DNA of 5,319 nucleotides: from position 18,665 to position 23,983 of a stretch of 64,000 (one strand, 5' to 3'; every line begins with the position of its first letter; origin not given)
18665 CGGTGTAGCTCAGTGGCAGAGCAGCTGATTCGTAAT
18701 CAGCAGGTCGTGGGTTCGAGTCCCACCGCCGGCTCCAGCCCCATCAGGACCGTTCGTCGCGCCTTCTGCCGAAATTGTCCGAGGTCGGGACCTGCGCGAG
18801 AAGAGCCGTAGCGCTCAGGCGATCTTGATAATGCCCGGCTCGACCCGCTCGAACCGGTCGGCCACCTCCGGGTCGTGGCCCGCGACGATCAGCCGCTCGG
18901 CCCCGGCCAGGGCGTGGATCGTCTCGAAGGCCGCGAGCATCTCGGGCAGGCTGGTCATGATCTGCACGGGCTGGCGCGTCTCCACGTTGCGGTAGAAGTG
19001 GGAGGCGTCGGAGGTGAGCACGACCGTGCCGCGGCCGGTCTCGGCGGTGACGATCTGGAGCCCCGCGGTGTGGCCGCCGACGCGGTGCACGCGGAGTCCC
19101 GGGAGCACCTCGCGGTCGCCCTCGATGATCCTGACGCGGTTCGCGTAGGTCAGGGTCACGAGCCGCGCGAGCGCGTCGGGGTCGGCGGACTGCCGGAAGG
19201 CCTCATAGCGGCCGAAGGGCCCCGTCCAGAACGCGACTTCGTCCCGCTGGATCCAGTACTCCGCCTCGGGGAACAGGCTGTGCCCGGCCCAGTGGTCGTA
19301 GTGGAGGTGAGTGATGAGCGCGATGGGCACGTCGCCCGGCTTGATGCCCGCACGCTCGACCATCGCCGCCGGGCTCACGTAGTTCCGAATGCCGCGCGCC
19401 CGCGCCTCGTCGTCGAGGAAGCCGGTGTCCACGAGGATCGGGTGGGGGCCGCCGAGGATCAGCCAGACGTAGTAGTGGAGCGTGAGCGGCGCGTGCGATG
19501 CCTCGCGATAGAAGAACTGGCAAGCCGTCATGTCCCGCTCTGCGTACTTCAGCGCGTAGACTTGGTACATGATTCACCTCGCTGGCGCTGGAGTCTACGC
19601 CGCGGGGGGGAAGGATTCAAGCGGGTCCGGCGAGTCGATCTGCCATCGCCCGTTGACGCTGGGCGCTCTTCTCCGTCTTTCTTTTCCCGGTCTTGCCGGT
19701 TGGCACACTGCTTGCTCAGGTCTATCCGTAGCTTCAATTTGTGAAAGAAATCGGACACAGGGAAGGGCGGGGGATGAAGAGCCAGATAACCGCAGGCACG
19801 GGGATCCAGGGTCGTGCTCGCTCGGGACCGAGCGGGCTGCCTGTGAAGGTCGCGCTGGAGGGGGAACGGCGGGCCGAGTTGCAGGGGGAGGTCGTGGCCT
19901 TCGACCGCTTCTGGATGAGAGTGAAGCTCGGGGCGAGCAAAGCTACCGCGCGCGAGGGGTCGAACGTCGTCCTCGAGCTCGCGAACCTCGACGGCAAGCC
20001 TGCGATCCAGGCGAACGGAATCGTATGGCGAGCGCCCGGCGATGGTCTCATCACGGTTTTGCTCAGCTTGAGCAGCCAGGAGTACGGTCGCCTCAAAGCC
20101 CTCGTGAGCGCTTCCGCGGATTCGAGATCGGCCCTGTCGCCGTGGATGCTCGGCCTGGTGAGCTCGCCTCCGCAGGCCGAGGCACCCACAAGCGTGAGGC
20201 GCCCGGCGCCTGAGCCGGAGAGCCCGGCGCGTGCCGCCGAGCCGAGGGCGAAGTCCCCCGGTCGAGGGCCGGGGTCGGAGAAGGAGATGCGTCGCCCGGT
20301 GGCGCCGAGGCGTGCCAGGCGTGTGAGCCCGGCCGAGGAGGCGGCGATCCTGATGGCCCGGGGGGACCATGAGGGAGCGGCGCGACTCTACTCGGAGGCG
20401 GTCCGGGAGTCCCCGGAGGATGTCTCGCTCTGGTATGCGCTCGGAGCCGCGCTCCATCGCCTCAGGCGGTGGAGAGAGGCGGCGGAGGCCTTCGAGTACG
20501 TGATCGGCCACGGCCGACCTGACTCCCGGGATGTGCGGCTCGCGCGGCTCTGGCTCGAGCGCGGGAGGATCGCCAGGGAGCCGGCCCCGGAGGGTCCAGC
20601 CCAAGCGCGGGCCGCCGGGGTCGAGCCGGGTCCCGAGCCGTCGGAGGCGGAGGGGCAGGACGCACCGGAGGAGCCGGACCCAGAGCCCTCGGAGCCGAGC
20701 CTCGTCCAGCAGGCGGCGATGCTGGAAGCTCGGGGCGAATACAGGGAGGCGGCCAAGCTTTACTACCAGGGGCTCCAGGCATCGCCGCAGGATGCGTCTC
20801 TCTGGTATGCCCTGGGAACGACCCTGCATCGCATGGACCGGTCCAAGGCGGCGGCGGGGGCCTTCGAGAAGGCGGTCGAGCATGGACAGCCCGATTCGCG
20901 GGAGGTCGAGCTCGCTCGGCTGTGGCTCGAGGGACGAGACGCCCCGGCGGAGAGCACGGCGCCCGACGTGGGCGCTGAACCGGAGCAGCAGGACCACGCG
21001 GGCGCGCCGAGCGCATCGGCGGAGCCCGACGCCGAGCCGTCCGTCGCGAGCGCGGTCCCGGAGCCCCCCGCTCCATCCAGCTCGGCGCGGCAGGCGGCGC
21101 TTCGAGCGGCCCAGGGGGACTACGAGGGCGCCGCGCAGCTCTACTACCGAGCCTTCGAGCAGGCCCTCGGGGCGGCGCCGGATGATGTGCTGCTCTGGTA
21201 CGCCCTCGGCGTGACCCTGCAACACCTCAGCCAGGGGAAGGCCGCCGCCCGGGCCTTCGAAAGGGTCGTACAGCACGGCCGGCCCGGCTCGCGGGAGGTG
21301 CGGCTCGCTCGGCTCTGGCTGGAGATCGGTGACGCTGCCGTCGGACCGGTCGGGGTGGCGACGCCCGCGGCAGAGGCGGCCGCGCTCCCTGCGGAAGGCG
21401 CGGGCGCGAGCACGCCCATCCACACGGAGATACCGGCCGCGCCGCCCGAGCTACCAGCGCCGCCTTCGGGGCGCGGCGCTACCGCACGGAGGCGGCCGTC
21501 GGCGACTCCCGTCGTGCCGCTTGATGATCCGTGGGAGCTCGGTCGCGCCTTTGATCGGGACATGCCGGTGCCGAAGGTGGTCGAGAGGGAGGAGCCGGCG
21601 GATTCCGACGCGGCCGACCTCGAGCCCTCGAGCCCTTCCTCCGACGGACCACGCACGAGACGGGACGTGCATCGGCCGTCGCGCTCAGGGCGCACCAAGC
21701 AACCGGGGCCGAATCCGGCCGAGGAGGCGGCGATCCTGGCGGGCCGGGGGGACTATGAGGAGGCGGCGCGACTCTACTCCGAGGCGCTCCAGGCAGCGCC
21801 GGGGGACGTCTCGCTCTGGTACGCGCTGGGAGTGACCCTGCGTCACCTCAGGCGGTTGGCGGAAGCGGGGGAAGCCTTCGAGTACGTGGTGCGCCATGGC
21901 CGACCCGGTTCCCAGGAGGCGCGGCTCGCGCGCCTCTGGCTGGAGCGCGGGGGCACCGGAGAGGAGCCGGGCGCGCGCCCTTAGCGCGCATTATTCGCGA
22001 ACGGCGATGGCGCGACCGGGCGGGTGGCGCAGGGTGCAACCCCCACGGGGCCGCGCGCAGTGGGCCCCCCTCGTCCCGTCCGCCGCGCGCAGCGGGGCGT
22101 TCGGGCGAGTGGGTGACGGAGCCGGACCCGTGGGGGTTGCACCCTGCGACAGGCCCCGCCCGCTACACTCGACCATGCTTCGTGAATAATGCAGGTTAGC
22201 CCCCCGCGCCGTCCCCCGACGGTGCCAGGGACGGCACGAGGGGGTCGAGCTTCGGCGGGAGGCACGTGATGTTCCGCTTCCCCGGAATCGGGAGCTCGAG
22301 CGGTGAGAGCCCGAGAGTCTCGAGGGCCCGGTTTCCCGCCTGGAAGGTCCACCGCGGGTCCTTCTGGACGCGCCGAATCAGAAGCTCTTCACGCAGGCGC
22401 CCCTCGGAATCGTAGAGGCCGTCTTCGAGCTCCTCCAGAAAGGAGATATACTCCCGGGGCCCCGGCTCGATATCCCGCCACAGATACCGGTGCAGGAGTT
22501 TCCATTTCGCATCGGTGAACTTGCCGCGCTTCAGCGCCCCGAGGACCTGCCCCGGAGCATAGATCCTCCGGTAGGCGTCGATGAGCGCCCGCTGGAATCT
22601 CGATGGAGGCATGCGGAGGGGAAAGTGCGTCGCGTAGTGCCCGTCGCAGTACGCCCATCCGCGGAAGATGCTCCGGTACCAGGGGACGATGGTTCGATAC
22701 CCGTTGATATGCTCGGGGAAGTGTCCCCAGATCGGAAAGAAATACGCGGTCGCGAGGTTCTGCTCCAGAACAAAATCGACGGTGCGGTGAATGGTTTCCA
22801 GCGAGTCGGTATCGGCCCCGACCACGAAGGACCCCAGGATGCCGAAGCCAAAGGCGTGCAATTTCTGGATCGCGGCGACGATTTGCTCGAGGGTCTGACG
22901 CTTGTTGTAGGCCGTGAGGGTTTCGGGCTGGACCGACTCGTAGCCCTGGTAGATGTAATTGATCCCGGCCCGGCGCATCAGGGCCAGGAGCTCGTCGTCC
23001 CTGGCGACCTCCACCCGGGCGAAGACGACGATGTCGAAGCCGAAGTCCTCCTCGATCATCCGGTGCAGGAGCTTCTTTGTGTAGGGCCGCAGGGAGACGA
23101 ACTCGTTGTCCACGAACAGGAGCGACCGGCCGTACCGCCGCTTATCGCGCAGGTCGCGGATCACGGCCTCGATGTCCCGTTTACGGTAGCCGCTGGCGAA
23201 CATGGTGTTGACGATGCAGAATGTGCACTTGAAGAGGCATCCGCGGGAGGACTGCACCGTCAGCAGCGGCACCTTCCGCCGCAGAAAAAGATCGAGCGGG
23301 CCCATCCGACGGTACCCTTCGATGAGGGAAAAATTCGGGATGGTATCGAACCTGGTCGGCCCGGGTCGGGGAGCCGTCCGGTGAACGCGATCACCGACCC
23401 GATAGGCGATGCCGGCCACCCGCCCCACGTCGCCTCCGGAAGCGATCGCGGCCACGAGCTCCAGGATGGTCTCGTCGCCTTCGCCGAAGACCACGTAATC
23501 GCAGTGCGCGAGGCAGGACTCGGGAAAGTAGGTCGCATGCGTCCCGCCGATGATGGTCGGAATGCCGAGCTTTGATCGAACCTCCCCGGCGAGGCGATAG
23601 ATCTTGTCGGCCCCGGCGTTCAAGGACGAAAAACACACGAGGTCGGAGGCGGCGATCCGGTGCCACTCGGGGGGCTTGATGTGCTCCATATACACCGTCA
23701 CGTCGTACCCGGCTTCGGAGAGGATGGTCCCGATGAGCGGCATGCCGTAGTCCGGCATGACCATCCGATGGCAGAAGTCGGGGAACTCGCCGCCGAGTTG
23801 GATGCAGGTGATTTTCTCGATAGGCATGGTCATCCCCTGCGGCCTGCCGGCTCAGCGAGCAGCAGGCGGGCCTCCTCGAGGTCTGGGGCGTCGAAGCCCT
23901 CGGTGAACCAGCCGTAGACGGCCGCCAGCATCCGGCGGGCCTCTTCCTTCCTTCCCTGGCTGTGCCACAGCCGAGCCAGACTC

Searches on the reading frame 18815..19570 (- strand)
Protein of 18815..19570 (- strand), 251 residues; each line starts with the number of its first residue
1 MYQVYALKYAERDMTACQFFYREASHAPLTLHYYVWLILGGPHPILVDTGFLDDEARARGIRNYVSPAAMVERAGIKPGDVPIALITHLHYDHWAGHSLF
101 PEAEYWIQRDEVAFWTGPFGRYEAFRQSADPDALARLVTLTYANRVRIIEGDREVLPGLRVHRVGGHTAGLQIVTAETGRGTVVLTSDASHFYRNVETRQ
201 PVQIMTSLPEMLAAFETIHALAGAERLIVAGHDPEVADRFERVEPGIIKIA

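Call 48: search_protein_families(library=pfam, proteins=[window:18815-19570:-], max_evalue=0.00001)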
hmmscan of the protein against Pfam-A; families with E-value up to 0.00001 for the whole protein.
window:18815-19570:- (251 aa): 1 family
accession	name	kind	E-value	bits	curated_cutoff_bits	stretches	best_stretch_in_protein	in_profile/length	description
PF00753.33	Lactamase_B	-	3.4e-13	50.4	22.7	1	34-200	7-161/196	Metallo-beta-lactamase superfamily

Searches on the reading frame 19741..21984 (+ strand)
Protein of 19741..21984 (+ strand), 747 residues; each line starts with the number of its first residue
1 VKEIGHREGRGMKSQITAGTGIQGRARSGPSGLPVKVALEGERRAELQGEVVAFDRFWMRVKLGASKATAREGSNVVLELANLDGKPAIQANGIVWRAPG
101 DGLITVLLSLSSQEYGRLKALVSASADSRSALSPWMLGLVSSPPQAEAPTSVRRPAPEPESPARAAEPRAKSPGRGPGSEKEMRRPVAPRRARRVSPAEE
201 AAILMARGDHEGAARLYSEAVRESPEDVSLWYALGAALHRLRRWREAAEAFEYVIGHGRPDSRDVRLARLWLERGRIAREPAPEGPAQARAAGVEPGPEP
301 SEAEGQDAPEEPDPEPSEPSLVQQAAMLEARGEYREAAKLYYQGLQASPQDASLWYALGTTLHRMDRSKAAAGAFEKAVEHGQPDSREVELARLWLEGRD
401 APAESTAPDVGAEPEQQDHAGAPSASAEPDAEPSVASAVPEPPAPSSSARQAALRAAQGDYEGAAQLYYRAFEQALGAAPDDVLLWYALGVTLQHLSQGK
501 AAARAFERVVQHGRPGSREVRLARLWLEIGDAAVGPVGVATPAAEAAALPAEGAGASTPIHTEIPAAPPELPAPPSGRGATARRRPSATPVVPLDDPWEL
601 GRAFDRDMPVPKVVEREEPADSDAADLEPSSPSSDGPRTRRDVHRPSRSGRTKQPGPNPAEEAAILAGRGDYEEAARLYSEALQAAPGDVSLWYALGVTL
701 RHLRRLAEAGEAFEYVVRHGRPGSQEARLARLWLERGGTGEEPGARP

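Call 48: search_protein_families(library=pfam, proteins=[window:19741-21984:+], max_evalue=0.00001)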
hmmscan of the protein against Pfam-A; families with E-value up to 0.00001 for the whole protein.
window:19741-21984:+ (747 aa): 14 families
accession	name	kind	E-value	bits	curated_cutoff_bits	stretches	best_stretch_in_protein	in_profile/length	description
PF14559.12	TPR_19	-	1.1e-24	86.9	25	2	667-714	2-49/68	Tetratricopeptide repeat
PF13432.12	TPR_16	-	5.4e-22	78.3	32.7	2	666-717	7-58/65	Tetratricopeptide repeat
PF13414.12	TPR_11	-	2.7e-21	75.4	26.8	1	203-241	3-41/42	TPR repeat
PF07719.23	TPR_2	-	1.2e-19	69.1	27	0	662-689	7-34/34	Tetratricopeptide repeat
PF13428.12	TPR_14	-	3.9e-18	64.6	23.5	0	663-697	8-42/44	Tetratricopeptide repeat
PF00515.34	TPR_1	-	1.3e-17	63.2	27.8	0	663-688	8-33/34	Tetratricopeptide repeat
PF13431.12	TPR_17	-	5.6e-16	57.8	24.4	0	678-709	1-32/34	Tetratricopeptide repeat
PF13371.12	TPR_9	-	3.7e-15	56.1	35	0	202-270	3-70/73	Tetratricopeptide repeat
PF23914.1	TPR_CcmH_CycH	-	2.2e-12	47.5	42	0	344-391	42-88/158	Cytochrome c-type biogenesis protein H TPR domain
PF24575.1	TPR_Slam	-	2.6e-11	44.3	35.2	0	323-375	52-104/104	Surface lipoprotein assembly modifier, N-terminal TPR repeats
PF13424.12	TPR_12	-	1.1e-09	38.7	30.1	0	321-380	6-73/77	Tetratricopeptide repeat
PF13176.12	TPR_7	-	2.4e-09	37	27.9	0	231-252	2-23/36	Tetratricopeptide repeat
PF13181.12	TPR_8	-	7.2e-08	32.4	25.7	0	352-380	1-29/34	Tetratricopeptide repeat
PF22860.2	DUF7017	-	6.2e-06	26.7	27.5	0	323-386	6-68/141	Domain of unknown function (DUF7017)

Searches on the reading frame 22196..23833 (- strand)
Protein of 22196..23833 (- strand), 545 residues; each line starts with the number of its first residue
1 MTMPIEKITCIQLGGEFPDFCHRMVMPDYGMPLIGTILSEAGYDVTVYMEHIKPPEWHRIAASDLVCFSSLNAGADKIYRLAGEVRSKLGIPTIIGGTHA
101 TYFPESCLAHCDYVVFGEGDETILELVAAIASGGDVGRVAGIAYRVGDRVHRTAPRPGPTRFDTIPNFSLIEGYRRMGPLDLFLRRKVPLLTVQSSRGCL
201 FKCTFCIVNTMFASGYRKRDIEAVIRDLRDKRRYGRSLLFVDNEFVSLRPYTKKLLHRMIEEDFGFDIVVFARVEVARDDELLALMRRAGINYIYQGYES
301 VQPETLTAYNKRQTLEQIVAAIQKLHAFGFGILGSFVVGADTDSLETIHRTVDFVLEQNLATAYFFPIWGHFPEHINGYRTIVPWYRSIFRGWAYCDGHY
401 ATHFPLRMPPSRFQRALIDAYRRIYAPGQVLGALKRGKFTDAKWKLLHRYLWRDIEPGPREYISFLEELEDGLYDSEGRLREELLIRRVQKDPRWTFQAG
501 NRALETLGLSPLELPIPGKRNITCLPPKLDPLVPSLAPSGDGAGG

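Call 37: search_protein_families(library=pfam, proteins=[window:22196-23833:-], max_evalue=0.001)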
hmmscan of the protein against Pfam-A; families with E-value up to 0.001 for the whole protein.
window:22196-23833:- (545 aa): 3 families
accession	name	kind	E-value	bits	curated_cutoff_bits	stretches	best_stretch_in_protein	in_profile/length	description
PF04055.27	Radical_SAM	-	5.6e-19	69.3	29.5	1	194-355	2-166/166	Radical SAM superfamily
PF02310.24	B12-binding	-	1.5e-14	54.3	32.1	1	25-126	11-120/121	B12 binding domain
PF19864.5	Radical_SAM_N2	-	0.00042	20.2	29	1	91-131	86-126/151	Radical SAM proteins, N-terminal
